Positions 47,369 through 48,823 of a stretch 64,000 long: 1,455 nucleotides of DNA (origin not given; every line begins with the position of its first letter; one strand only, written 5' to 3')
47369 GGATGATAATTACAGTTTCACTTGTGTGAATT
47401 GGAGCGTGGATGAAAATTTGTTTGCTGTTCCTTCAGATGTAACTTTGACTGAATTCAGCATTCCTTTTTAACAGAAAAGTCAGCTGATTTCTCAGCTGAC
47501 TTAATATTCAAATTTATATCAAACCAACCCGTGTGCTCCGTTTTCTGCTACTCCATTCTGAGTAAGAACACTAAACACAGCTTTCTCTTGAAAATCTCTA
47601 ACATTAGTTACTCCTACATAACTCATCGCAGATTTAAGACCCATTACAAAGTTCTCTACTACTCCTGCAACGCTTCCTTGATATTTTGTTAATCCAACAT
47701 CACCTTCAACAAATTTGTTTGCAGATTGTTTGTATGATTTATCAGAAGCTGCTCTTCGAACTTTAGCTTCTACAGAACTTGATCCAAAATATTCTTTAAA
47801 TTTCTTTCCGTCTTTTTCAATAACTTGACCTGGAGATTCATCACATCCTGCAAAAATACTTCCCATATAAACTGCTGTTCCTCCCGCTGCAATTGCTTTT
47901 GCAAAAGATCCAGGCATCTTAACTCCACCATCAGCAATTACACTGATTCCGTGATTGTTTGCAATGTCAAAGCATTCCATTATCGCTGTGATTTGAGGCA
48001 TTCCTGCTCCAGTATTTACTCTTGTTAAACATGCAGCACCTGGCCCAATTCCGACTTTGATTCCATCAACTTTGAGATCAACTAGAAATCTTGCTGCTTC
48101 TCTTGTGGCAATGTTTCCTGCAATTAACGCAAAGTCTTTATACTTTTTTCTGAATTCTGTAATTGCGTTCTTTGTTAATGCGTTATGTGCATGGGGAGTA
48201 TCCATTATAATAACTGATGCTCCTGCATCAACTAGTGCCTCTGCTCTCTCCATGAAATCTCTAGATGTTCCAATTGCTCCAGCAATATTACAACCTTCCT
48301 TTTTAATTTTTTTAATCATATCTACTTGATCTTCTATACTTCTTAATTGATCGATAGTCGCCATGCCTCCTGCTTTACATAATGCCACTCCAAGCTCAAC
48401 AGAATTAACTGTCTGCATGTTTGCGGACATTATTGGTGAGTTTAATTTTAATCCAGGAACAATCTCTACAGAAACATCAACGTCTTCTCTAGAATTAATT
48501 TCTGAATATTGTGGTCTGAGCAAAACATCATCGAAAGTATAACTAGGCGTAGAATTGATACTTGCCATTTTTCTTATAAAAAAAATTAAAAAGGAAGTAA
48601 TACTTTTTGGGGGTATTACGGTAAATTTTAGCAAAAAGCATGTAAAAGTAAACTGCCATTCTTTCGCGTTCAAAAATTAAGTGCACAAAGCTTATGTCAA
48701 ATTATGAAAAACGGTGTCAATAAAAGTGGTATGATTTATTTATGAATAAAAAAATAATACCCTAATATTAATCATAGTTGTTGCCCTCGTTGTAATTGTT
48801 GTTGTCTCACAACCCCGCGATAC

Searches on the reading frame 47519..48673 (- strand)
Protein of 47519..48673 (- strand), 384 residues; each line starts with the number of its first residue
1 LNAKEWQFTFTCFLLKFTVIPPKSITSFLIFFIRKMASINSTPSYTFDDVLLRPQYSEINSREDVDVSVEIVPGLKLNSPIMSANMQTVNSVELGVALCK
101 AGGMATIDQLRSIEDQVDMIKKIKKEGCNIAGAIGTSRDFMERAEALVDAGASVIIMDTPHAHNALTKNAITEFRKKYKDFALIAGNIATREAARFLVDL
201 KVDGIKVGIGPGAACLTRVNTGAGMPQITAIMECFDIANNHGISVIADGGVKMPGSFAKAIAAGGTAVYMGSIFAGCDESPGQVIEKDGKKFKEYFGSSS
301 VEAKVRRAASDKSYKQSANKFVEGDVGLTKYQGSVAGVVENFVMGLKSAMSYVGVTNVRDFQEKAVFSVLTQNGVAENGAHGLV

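Call 8: search_protein_families(library=pfam, proteins=[window:47519-48673:-], max_evalue=0.01)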
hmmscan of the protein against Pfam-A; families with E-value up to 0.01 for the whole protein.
window:47519-48673:- (384 aa): 4 families
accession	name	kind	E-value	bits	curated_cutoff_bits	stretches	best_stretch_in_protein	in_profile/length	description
PF00478.31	IMPDH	-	6.7e-104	348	25.6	1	44-381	1-345/345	IMP dehydrogenase / GMP reductase domain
PF01070.24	FMN_dh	-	2e-05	24.3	24.9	1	161-274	200-305/350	FMN-dependent dehydrogenase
PF03060.21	NMO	-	8.5e-05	22.5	28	1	123-323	87-269/331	Nitronate monooxygenase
PF04131.20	NanE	-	0.00061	19.5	27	1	99-273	16-175/192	Putative N-acetylmannosamine-6-phosphate epimerase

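Call 36: find_encoding_contigs(protein=window:47522-48568:-, flank=2500, max_places=10)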
Protein window:47522-48568:- (349 aa): 7 contigs read that carry it; 3 places shown.
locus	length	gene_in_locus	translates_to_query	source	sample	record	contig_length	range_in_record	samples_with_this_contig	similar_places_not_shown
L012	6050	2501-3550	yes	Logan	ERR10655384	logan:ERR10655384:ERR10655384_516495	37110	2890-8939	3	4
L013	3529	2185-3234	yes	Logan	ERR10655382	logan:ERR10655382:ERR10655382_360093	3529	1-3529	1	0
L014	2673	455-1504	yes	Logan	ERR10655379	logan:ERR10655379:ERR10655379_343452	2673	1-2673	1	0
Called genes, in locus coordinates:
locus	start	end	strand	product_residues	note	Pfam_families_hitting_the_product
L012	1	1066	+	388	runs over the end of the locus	-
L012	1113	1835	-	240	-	-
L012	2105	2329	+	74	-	-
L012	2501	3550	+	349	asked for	PF00478:IMPDH, PF01070:FMN_dh (faint)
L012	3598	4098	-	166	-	-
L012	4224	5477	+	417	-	-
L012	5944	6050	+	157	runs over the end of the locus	-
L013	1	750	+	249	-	?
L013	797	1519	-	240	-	-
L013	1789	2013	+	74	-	-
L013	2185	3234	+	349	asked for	PF00478:IMPDH, PF01070:FMN_dh (faint)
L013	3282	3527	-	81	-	?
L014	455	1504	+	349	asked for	PF00478:IMPDH, PF01070:FMN_dh (faint)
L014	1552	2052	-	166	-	-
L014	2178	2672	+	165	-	?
